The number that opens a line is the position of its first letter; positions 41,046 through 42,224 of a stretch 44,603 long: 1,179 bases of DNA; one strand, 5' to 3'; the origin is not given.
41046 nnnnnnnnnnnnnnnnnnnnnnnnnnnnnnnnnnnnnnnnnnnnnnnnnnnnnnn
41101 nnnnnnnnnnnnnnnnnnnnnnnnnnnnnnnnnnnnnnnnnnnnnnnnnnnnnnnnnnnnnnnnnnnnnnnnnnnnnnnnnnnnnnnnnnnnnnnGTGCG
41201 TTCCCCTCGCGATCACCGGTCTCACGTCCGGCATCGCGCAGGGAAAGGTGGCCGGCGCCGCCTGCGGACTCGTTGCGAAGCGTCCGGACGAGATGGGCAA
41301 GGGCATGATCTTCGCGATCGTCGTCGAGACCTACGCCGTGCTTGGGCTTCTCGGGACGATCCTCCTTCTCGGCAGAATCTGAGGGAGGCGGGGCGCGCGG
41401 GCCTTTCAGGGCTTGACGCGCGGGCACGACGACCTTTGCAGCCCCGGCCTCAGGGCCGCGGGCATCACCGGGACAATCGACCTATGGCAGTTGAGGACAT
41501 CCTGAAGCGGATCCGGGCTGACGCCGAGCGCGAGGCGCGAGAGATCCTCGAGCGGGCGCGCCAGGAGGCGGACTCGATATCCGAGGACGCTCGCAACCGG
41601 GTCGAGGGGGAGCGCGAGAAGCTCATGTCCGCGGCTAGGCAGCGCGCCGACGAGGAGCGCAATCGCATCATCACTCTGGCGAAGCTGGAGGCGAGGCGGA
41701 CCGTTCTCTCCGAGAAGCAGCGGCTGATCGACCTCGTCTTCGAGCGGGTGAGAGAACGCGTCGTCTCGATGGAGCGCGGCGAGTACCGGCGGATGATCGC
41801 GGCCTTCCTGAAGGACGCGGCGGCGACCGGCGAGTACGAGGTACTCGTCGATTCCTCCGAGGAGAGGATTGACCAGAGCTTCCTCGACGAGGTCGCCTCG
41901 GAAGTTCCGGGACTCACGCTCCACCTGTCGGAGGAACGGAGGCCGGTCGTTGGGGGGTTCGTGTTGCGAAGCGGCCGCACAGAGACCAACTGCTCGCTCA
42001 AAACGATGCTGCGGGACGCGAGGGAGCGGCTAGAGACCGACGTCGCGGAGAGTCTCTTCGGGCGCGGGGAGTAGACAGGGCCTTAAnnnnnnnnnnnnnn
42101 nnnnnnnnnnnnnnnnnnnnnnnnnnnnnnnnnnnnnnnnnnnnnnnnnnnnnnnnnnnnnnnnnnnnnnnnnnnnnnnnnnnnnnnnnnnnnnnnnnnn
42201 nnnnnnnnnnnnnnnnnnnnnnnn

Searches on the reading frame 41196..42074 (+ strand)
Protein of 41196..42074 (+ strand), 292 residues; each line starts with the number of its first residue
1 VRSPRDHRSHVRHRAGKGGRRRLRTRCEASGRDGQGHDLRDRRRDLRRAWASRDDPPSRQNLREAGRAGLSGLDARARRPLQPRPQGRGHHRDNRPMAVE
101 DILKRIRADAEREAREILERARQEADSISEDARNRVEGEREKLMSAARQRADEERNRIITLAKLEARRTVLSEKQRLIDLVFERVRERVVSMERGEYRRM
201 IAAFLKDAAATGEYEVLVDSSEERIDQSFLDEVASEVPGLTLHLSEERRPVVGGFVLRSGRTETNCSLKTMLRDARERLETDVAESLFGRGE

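Call 60: search_protein_families(library=pfam, proteins=[window:41196-42074:+])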
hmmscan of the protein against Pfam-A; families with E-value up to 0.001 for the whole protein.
window:41196-42074:+ (292 aa): 1 family
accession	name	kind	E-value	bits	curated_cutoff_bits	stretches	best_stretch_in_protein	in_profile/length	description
PF01991.23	vATP-synt_E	-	2.8e-15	56.7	24.2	1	106-288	2-199/199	ATP synthase (E/31 kDa) subunit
